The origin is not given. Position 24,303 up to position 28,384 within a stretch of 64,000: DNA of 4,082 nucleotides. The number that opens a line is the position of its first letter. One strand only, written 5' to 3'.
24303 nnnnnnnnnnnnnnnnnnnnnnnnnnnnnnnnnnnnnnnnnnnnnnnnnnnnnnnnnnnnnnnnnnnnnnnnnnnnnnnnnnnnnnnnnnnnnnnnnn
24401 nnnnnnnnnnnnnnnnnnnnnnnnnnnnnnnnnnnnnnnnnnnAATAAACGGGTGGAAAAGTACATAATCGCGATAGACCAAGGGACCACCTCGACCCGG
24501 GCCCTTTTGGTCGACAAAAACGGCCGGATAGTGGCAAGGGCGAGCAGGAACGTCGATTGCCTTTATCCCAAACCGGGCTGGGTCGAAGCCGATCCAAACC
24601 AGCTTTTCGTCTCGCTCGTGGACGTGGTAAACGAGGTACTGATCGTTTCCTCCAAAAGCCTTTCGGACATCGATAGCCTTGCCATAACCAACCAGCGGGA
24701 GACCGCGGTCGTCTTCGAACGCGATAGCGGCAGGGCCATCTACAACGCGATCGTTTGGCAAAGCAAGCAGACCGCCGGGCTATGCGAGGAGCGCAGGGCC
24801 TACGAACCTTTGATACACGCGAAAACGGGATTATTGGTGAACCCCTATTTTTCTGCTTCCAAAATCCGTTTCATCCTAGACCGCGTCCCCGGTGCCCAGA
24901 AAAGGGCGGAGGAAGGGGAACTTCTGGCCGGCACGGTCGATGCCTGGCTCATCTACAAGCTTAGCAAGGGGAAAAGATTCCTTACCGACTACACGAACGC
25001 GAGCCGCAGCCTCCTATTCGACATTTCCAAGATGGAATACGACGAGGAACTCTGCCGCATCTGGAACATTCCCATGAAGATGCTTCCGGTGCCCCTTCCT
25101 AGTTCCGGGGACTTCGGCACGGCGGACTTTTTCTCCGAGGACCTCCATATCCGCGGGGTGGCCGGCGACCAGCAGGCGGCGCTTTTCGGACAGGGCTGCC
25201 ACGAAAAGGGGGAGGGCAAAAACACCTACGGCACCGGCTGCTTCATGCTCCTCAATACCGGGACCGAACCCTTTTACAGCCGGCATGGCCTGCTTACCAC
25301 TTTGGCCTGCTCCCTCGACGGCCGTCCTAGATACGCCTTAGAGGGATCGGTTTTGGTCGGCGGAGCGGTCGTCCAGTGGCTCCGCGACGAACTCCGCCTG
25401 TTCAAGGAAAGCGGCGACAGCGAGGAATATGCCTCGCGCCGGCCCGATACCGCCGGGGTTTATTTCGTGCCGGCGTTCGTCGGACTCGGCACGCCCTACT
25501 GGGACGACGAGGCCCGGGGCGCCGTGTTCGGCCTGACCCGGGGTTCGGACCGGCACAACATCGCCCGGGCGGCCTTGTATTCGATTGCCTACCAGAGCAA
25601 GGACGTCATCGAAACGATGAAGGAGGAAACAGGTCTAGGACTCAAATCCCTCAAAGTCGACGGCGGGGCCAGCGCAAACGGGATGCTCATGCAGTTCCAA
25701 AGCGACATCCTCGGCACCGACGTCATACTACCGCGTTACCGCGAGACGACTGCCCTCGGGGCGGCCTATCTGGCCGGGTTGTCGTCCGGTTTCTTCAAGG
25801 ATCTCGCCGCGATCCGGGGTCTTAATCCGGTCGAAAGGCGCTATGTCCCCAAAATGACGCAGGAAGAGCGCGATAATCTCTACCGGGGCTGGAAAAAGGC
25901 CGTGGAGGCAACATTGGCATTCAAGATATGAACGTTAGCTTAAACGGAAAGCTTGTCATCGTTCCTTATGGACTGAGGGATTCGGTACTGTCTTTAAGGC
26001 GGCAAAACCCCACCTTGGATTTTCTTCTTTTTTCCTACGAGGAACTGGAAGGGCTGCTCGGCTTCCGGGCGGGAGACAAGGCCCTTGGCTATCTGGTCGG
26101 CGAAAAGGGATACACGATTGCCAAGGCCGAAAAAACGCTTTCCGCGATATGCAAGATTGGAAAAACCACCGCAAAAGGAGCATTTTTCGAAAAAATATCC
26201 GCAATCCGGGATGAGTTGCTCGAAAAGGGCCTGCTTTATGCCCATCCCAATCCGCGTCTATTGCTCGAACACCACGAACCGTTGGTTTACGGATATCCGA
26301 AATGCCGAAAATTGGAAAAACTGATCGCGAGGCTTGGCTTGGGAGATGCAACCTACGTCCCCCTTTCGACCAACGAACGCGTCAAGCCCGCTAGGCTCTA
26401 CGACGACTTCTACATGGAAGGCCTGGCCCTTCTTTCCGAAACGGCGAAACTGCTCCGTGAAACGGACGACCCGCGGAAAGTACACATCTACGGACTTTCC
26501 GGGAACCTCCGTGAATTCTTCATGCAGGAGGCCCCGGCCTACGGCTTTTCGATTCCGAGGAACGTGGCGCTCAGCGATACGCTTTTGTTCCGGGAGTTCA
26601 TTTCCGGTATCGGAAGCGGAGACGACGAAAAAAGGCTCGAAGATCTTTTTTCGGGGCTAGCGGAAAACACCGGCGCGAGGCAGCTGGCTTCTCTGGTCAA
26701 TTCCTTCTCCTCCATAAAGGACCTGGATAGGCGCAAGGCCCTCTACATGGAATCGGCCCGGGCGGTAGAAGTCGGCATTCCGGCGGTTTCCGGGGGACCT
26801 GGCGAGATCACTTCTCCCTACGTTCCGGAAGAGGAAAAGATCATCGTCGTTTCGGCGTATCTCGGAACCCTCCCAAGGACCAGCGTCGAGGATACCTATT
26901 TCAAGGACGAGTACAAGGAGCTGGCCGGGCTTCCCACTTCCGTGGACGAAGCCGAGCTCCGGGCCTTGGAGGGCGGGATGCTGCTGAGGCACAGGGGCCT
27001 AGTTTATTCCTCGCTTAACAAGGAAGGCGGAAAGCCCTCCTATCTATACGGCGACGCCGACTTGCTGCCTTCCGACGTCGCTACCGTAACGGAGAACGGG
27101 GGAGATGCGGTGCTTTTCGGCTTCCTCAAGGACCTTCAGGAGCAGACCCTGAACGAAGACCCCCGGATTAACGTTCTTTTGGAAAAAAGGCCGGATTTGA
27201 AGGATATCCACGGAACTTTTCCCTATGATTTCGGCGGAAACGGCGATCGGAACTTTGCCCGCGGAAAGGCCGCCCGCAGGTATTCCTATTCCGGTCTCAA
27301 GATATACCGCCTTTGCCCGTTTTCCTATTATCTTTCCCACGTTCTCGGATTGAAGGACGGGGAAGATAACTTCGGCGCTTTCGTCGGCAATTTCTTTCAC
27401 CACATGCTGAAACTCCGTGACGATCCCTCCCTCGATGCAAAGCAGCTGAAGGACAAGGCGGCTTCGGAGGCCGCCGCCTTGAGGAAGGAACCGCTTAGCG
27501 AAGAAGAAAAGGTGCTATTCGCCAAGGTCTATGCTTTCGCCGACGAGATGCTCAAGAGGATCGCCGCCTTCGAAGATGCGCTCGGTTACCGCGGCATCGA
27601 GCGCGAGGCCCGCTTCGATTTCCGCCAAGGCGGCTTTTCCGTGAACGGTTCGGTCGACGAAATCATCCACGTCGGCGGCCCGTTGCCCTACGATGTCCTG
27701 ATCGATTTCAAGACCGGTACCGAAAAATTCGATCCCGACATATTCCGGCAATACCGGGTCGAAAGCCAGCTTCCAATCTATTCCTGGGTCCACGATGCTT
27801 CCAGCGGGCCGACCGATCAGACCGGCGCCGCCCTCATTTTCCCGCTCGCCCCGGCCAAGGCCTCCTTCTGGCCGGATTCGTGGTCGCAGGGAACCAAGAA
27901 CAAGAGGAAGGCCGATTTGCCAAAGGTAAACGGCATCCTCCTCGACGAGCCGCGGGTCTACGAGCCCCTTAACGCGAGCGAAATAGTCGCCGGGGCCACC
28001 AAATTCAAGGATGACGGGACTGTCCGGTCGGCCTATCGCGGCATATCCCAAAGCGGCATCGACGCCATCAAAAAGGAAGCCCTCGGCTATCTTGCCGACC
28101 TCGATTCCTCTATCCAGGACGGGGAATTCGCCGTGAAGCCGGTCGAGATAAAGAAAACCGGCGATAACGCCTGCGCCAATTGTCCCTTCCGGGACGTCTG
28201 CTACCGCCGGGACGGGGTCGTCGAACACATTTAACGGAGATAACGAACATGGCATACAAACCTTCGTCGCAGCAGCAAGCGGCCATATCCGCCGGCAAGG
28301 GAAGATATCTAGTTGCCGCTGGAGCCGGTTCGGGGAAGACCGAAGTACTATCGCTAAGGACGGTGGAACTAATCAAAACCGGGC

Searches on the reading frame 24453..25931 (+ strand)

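Call 12: search_protein_families(library=pfam, proteins=[window:24453-25931:+], max_evalue=0.001)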
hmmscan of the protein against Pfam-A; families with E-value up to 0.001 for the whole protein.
window:24453-25931:+ (492 aa): 3 families
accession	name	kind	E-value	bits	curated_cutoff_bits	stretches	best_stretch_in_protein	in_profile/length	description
PF00370.27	FGGY_N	-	5.6e-56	190.3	28.8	1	4-246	1-245/245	FGGY family of carbohydrate kinases, N-terminal domain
PF02782.22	FGGY_C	-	9e-46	156.6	27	1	256-443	2-196/198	FGGY family of carbohydrate kinases, C-terminal domain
PF01869.26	BcrAD_BadFG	-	0.00016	21.8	31.5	0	8-78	3-67/271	BadF/BadG/BcrA/BcrD ATPase family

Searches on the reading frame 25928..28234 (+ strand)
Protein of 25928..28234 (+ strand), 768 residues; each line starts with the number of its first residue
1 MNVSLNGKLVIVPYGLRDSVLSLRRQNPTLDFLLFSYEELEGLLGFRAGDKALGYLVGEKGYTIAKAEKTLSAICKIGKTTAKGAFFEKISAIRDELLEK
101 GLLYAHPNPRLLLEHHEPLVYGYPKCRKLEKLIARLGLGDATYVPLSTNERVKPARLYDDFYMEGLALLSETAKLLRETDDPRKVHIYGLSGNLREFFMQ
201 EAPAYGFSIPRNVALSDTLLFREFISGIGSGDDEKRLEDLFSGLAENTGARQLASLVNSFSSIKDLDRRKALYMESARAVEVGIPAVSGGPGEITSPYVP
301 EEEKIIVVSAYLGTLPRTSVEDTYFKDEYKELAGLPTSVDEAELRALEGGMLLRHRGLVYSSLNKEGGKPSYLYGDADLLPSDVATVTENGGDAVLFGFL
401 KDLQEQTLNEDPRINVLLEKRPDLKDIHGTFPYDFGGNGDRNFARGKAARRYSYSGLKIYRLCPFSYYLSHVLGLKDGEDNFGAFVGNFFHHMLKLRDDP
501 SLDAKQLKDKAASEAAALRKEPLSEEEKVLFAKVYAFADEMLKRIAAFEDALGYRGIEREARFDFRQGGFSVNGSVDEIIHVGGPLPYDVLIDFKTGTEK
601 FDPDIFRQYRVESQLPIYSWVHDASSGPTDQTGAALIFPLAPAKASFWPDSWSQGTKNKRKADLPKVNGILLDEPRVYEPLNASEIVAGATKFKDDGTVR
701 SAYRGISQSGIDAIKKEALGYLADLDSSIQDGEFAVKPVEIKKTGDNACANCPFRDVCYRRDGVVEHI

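Call 12: search_protein_families(library=pfam, proteins=[window:25928-28234:+], max_evalue=0.001)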
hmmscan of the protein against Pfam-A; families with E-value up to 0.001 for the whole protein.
window:25928-28234:+ (768 aa): 1 family
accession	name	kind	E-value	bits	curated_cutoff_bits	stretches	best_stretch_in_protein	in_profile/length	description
PF12705.13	PDDEXK_1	-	3.4e-23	83.3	22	1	452-758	2-246/247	PD-(D/E)XK nuclease superfamily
